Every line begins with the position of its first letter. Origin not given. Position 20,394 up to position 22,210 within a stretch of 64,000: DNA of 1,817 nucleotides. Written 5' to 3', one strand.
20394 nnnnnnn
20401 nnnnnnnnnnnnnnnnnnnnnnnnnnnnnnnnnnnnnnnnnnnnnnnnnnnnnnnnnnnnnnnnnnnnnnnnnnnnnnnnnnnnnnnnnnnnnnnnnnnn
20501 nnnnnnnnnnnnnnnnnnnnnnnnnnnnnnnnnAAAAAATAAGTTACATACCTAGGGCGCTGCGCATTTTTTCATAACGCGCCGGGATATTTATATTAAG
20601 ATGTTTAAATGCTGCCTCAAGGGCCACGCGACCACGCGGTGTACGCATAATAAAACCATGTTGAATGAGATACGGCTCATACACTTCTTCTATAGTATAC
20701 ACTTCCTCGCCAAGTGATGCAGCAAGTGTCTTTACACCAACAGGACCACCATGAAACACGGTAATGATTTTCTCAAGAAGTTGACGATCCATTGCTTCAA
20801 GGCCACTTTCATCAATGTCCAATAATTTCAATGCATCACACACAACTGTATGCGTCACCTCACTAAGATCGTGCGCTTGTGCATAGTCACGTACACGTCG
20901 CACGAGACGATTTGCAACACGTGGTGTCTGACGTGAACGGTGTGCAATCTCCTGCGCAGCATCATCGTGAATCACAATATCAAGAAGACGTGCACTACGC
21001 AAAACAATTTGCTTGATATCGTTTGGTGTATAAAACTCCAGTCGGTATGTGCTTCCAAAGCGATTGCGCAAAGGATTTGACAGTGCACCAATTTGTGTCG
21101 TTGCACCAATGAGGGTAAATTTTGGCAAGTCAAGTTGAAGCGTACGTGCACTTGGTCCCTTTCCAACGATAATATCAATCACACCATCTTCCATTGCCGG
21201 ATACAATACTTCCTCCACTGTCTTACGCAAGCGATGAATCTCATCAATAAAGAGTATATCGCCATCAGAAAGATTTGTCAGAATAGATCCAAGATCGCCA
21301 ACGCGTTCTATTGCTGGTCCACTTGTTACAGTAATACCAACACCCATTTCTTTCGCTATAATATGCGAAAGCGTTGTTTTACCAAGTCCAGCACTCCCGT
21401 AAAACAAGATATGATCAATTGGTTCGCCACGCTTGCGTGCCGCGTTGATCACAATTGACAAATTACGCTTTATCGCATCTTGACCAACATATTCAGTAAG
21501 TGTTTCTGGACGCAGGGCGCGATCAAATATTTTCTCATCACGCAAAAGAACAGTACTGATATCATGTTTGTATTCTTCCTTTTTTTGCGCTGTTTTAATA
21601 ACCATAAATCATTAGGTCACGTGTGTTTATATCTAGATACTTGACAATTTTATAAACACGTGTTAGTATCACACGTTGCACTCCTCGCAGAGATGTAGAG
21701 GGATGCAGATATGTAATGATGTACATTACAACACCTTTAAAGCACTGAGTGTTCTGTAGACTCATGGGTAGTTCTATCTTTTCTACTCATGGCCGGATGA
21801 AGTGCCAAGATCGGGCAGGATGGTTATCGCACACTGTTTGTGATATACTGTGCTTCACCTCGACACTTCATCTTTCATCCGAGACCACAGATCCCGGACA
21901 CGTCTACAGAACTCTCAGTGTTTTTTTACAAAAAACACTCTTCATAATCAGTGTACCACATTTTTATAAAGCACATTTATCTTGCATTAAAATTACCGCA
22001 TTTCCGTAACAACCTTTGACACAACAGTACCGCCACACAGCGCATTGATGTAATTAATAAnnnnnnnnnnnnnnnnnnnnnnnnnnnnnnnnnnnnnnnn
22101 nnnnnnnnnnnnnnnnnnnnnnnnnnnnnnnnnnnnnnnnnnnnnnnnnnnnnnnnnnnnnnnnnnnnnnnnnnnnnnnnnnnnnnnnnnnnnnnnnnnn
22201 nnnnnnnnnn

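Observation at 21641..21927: Promoter-to-terminator orphan transcript with 6S-RNA-like architecture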

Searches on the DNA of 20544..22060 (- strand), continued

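Call 69: search_with_rna_model(model_id=R1, sources=[L019, L025, L015, L023, L008, L033, L047, L018, L028, L034, L024, L030, L020, L036, L011, L029, L032, L043, L038, window, L001, L050, L057, L080, L037, L041, L052, L059, L053, L121, L100, L178, L088, L093, L104, L109, L154, L132, L106, L105, L134, L155, L179, L176, L143, L096, L082, L175, L108, L084, L166, L092, L151, L167, L135, L157, L172, L103, L107, L120, L145, L170, L112, L144, L160, L177, L099, L114, L124, L148, L152, L158, L150, L087, L169, L122, L119, L086, L115], max_evalue=1e-8, make_alignment=true)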
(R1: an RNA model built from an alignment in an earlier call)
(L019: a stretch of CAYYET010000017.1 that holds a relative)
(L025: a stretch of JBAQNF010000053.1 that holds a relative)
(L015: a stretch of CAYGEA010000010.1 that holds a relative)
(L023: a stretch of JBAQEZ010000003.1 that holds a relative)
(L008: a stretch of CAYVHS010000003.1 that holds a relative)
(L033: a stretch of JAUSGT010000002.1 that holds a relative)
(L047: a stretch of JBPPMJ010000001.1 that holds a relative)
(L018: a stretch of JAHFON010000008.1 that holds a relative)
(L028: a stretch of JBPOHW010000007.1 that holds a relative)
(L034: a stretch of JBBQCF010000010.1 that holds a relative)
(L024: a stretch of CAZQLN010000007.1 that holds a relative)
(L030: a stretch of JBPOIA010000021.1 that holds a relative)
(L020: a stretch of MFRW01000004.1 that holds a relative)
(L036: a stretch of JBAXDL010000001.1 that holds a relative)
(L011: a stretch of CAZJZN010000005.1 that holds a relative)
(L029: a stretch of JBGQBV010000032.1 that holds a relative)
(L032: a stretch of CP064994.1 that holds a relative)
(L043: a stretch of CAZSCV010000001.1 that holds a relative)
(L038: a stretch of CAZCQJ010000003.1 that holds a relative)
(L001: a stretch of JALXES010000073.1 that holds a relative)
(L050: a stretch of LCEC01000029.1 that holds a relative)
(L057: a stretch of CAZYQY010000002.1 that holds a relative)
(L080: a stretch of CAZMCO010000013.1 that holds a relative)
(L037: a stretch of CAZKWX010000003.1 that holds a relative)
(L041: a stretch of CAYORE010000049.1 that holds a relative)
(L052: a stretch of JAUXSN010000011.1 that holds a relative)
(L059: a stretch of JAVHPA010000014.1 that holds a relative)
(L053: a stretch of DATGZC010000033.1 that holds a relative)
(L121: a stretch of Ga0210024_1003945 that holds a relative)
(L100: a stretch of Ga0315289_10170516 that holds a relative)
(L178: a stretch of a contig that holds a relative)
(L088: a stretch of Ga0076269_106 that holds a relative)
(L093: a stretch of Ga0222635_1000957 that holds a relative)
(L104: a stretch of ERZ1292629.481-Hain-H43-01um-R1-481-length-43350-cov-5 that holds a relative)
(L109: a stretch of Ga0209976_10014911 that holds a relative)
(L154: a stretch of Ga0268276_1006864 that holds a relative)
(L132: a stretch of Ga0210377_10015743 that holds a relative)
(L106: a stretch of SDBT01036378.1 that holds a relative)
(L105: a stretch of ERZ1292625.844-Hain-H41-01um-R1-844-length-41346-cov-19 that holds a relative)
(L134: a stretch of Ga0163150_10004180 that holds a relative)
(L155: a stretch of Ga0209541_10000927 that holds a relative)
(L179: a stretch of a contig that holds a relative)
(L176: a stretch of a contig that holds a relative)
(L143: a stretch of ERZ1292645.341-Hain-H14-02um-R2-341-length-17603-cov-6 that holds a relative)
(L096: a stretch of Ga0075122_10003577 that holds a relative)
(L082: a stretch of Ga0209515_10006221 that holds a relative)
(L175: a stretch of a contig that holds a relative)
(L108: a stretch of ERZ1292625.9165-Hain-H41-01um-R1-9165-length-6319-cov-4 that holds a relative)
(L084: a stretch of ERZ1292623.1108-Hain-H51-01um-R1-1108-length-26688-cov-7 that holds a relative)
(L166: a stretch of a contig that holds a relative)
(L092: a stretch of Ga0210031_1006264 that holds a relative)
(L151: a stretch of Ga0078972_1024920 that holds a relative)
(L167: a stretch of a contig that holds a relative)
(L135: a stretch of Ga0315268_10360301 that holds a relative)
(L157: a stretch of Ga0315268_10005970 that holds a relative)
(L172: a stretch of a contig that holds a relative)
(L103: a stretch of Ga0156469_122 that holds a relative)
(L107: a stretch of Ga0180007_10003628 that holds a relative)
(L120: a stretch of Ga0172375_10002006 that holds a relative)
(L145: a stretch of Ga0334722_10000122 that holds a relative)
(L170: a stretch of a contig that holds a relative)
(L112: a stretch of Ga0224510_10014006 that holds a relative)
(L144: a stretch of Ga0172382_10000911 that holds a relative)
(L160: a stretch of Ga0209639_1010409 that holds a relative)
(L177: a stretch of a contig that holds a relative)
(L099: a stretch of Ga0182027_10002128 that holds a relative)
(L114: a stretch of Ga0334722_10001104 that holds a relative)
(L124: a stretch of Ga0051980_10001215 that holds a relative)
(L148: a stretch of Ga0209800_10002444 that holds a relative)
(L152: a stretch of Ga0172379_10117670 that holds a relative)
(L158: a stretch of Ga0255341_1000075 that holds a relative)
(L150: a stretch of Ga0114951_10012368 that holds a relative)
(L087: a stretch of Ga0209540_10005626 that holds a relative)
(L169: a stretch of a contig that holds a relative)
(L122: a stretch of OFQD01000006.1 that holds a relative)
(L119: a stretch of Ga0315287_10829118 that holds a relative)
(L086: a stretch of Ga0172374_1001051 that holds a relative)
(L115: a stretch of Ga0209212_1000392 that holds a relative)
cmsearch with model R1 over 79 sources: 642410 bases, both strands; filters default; matches with E-value up to 1e-8: 79.
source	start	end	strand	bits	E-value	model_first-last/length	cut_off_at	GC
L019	2314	2477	-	180.6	3.8e-47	1-164/164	no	0.49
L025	2706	2868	-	176.9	4e-46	1-164/164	no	0.45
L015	2643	2805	-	172.9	5.1e-45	1-164/164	no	0.51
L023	2699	2861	-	170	3.3e-44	1-164/164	no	0.46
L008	2634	2796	-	166.3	3.4e-43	1-164/164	no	0.52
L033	2677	2838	-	162.8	3.1e-42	1-164/164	no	0.46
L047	2596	2758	-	161.5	7.1e-42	1-164/164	no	0.39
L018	2643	2807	-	160.7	1.2e-41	1-164/164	no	0.49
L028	2465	2627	-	160.4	1.4e-41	1-164/164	no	0.56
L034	2613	2778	-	157.4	9.4e-41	1-164/164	no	0.47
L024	2680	2842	-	157.2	1.1e-40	1-164/164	no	0.49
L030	2601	2761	-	156.8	1.4e-40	1-164/164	no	0.48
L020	2687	2855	-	154.3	7e-40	1-164/164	no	0.49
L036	2503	2668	-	152.7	1.9e-39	1-164/164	no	0.48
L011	2603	2764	-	151.2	5e-39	1-164/164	no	0.58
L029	2566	2728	-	150.6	7.2e-39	1-164/164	no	0.53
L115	6935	7100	+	150.3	8.8e-39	1-164/164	no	0.46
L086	1950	2115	-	147.3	5.7e-38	1-164/164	no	0.48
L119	16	180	+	147.3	5.9e-38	1-164/164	no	0.44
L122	9825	9986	+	144.7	3.2e-37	1-164/164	no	0.49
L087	2190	2353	+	143.9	5e-37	1-164/164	no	0.45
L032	1497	1662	-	143.9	5.1e-37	1-164/164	no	0.54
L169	3157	3321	-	143.4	7.2e-37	1-164/164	no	0.42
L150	125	290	+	141.5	2.4e-36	1-164/164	no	0.54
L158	649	811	-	140.8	3.6e-36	1-164/164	no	0.51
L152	1244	1408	+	140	6e-36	1-164/164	no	0.44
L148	4744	4905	+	139.6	7.8e-36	1-164/164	no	0.43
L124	460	624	-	134.5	2e-34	1-164/164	no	0.4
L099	9712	9872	-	132.9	5.7e-34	1-164/164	no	0.48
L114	7418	7580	+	131.5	1.4e-33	1-164/164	no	0.45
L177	585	745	+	125.1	8.1e-32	1-164/164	no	0.4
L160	3641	3803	-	124.7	1e-31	1-164/164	no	0.47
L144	1207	1365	+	124.4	1.2e-31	1-164/164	no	0.45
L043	2621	2789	-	124.2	1.4e-31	1-164/164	no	0.43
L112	3159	3326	-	123.2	2.7e-31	1-164/164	no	0.44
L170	6293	6455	-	118.5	5.1e-30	1-164/164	no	0.48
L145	489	656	-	118.3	5.8e-30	1-164/164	no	0.48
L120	2355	2517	+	117.2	1.2e-29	1-164/164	no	0.41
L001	423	600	-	117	1.4e-29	1-164/164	no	0.49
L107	3562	3731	+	116.6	1.7e-29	1-164/164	no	0.39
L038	2249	2414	-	113.2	1.5e-28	1-164/164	no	0.48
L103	819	979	+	103.7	6.2e-26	1-164/164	no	0.54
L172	6483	6643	+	102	1.8e-25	1-164/164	no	0.53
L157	10845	11006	-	100.5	4.7e-25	1-164/164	no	0.53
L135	1222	1381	+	100.2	5.9e-25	1-164/164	no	0.52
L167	208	369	-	99.3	1e-24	1-164/164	no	0.52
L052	2700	2861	-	97.9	2.5e-24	1-164/164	no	0.51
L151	4982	5141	+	95.1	1.4e-23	1-164/164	no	0.52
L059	815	976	-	90.7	2.4e-22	1-164/164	no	0.51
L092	66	227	+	87.5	1.9e-21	1-164/164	no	0.49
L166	889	1052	+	85.6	6.1e-21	1-164/164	no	0.51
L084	896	1060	-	82.5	4.4e-20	1-164/164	no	0.47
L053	2631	2793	-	81.4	8.9e-20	1-164/164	no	0.53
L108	2886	3048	-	79.1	3.9e-19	1-164/164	no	0.39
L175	865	1027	+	78.6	5.2e-19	1-164/164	no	0.41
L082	9647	9809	+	75.5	3.7e-18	1-164/164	no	0.43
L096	8018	8180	+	75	5.2e-18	1-164/164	no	0.37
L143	11887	12051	+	74.7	6.4e-18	1-164/164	no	0.44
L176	698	858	+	74.5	7.1e-18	1-164/164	no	0.42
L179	7713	7875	+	73.6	1.2e-17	1-164/164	no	0.41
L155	8155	8317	+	72.7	2.2e-17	1-164/164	no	0.44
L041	2619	2769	-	72.5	2.6e-17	1-164/164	no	0.38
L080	2759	2926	-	70.5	8.9e-17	1-164/164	no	0.37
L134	5850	6013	+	70.5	9.3e-17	1-164/164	no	0.51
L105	481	644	-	70.3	1e-16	1-164/164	no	0.48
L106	4298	4461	+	68.9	2.5e-16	1-164/164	no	0.42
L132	3552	3715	-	68.5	3.3e-16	1-164/164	no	0.49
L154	1719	1880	-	68.2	4e-16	1-164/164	no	0.33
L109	504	666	+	65.6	2.1e-15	1-164/164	no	0.42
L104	7536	7698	-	65.4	2.3e-15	1-164/164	no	0.47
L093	6879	7040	-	64.6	3.9e-15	1-164/164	no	0.34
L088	868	1029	+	63.8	6.6e-15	1-164/164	no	0.46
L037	2698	2848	-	61.4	3e-14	1-164/164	no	0.44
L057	2765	2928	-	61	3.8e-14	1-164/164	no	0.35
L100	253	407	-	56.9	5e-13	1-164/164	no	0.45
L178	6846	6996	-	56.9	5.1e-13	1-164/164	no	0.41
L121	6690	6844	-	55.5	1.3e-12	1-164/164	no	0.43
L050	2374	2537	-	53.2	5.3e-12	1-164/164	no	0.45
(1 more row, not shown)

Alignment A6: 79 matches aligned to the model, 249 columns, each read 5' to 3' on its own strand. Consensus structure (alignment columns), stored with it:
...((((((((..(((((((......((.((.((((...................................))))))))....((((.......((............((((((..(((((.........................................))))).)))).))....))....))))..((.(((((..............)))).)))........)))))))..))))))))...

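Call 70: build_rna_model(alignment_id=A6)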
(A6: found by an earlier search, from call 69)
Model R2 built from alignment A6 (79 sequences, 249 columns); structure: stored with the alignment.
model positions 164; base pairs 47; branch points 2; effective number of sequences 3.39; information 0.59 bits per position. Calibrated on 0.2 Mb of random sequence (short: E-values are rough).
structure used (alignment columns):
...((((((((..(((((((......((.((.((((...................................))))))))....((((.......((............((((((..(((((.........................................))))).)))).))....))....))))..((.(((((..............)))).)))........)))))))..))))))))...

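Call 71: search_with_rna_model(model_id=R2, sources=[L039, L042, L045, L049, L051, L054, L055, L056, L058, L060, L061, L062, L063, L064, L065, L067, L068, L069, L070, L071, L072, L073, L074, L075, L076, L077, L078, L079, L010, L012, L181, L182, L183, L184, L185, L186, L187, L188, L189, L190, L191, L192, L193, L194, L195, L196, L197, L198, L199, L200, L094, L102, L117, L129, L085, window], max_evalue=1)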
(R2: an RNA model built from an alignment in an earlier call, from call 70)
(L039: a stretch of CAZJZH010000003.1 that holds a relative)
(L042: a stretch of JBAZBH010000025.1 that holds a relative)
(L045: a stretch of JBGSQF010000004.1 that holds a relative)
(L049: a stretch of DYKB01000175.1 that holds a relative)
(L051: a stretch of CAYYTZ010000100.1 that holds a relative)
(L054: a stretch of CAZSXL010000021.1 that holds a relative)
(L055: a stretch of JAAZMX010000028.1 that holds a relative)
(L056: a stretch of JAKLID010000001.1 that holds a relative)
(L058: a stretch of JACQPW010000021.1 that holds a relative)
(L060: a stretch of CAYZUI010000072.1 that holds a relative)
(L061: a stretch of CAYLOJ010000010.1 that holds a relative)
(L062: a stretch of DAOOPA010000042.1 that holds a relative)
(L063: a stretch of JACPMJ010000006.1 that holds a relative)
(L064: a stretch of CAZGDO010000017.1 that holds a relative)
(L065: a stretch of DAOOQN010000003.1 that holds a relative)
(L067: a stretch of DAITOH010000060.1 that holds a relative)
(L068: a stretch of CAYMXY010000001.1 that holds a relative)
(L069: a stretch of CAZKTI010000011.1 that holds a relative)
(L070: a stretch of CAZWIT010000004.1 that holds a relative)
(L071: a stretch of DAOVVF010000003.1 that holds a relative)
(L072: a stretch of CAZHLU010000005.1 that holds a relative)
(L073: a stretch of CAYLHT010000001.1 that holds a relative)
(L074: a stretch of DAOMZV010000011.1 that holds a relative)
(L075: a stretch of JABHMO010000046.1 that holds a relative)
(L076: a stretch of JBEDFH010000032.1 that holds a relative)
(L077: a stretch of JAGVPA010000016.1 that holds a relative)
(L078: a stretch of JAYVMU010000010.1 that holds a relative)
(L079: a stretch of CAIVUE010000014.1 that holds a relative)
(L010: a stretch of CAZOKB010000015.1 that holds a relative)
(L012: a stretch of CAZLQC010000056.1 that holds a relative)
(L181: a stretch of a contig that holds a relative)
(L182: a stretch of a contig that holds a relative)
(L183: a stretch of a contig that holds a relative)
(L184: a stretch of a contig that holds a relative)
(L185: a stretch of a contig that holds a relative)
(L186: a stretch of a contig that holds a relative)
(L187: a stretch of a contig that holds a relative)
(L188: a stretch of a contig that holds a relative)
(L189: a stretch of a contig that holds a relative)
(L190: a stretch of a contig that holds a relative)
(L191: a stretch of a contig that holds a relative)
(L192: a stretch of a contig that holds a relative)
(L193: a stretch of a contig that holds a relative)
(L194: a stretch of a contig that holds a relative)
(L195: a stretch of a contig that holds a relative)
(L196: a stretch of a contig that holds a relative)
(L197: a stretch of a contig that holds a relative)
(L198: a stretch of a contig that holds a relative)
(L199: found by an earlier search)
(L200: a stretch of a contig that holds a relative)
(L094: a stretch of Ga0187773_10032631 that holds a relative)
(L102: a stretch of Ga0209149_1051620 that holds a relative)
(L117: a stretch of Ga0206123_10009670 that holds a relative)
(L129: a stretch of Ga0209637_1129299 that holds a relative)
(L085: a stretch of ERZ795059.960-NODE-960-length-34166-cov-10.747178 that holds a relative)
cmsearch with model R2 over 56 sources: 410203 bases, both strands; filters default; matches with E-value up to 1: 44.
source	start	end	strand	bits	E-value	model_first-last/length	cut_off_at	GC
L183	691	856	-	146.1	6e-36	1-164/164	no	0.44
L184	3911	4072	-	142.1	6.8e-35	1-164/164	no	0.43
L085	7639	7804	-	141.9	7.8e-35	1-164/164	no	0.49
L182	2699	2861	-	139.7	2.9e-34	1-164/164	no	0.42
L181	776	936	-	139.2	3.9e-34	1-164/164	no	0.48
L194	757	919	-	138.5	5.8e-34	1-164/164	no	0.44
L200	6978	7142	-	136.8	1.7e-33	1-164/164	no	0.46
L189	1257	1419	-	132.1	2.9e-32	1-164/164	no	0.49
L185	2476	2636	+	130.3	8.8e-32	1-164/164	no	0.53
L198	4482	4643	-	123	7e-30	1-164/164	no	0.51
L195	287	451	-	114.5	1.2e-27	1-164/164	no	0.41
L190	6284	6448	+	113.7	2e-27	1-164/164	no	0.44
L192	2941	3103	+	112.9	3.2e-27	1-164/164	no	0.42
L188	10307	10469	+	111.3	8.3e-27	1-164/164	no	0.44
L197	3709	3873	+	109.1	3.2e-26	1-164/164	no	0.39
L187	2018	2181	+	106.7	1.3e-25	1-164/164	no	0.51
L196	2013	2179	-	101.4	3.4e-24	1-164/164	no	0.44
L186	1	119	+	96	8.8e-23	46-164/164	5'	0.47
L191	748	910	-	91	1.8e-21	1-164/164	no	0.42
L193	1149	1305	+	77.7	5.7e-18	1-164/164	no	0.42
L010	1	112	-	42.3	1.2e-08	1-119/164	3'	0.46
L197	3709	3873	-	39.4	6.6e-08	1-164/164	no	0.39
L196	2013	2179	+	34.8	1.1e-06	1-164/164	no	0.44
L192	2941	3103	-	34.2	1.6e-06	1-164/164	no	0.42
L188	10307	10469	-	33.9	1.8e-06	1-164/164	no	0.44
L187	2018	2181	-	33.6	2.2e-06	1-164/164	no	0.51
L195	287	451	+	33.5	2.4e-06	1-164/164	no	0.41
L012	1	47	-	33.4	2.6e-06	1-46/164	3'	0.38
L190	6284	6448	-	31.5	8e-06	1-164/164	no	0.44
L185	2476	2636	-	30.9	1.2e-05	1-164/164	no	0.53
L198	4482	4643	+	24.8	0.00047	1-164/164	no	0.51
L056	1237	1350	-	24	0.00073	1-164/164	no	0.38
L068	1625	1747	+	23.8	0.00083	1-164/164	no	0.5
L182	2699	2861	+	22.7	0.0016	1-164/164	no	0.42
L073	2648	2759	-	22.5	0.0018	1-164/164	no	0.62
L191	748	910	+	19.7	0.0097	1-164/164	no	0.42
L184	3911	4072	+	19.5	0.011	1-164/164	no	0.43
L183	691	856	+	19.1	0.014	1-164/164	no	0.44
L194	757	919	+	18.6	0.02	1-164/164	no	0.44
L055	1271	1384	-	17.1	0.048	1-164/164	no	0.39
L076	5567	5647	+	14.6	0.22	1-164/164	no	0.41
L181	776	936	+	12.9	0.62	1-164/164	no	0.48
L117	2537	2675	-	12.8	0.65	1-164/164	no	0.52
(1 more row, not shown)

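Call 72: search_with_rna_model(model_id=R2, sources=[L056, L055, L073, L068], max_evalue=0.1, show_alignments=4, filters=off)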
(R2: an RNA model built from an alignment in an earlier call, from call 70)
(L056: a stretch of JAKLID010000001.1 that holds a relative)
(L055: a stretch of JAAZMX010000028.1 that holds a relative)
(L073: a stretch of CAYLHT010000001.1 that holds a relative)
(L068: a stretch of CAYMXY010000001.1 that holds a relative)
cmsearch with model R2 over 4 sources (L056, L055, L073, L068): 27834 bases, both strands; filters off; matches with E-value up to 0.1: 7.
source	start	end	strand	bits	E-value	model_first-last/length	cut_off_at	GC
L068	1625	1747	-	29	2.4e-06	1-164/164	no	0.5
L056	1237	1350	-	24.1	4.9e-05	1-164/164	no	0.38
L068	1625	1747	+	23.8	5.6e-05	1-164/164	no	0.5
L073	2648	2759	-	22.5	0.00013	1-164/164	no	0.62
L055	1271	1384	-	17.1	0.0033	1-164/164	no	0.39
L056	6025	6073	-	14.5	0.016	1-164/164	no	0.35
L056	6025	6073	+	14.5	0.016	1-164/164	no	0.35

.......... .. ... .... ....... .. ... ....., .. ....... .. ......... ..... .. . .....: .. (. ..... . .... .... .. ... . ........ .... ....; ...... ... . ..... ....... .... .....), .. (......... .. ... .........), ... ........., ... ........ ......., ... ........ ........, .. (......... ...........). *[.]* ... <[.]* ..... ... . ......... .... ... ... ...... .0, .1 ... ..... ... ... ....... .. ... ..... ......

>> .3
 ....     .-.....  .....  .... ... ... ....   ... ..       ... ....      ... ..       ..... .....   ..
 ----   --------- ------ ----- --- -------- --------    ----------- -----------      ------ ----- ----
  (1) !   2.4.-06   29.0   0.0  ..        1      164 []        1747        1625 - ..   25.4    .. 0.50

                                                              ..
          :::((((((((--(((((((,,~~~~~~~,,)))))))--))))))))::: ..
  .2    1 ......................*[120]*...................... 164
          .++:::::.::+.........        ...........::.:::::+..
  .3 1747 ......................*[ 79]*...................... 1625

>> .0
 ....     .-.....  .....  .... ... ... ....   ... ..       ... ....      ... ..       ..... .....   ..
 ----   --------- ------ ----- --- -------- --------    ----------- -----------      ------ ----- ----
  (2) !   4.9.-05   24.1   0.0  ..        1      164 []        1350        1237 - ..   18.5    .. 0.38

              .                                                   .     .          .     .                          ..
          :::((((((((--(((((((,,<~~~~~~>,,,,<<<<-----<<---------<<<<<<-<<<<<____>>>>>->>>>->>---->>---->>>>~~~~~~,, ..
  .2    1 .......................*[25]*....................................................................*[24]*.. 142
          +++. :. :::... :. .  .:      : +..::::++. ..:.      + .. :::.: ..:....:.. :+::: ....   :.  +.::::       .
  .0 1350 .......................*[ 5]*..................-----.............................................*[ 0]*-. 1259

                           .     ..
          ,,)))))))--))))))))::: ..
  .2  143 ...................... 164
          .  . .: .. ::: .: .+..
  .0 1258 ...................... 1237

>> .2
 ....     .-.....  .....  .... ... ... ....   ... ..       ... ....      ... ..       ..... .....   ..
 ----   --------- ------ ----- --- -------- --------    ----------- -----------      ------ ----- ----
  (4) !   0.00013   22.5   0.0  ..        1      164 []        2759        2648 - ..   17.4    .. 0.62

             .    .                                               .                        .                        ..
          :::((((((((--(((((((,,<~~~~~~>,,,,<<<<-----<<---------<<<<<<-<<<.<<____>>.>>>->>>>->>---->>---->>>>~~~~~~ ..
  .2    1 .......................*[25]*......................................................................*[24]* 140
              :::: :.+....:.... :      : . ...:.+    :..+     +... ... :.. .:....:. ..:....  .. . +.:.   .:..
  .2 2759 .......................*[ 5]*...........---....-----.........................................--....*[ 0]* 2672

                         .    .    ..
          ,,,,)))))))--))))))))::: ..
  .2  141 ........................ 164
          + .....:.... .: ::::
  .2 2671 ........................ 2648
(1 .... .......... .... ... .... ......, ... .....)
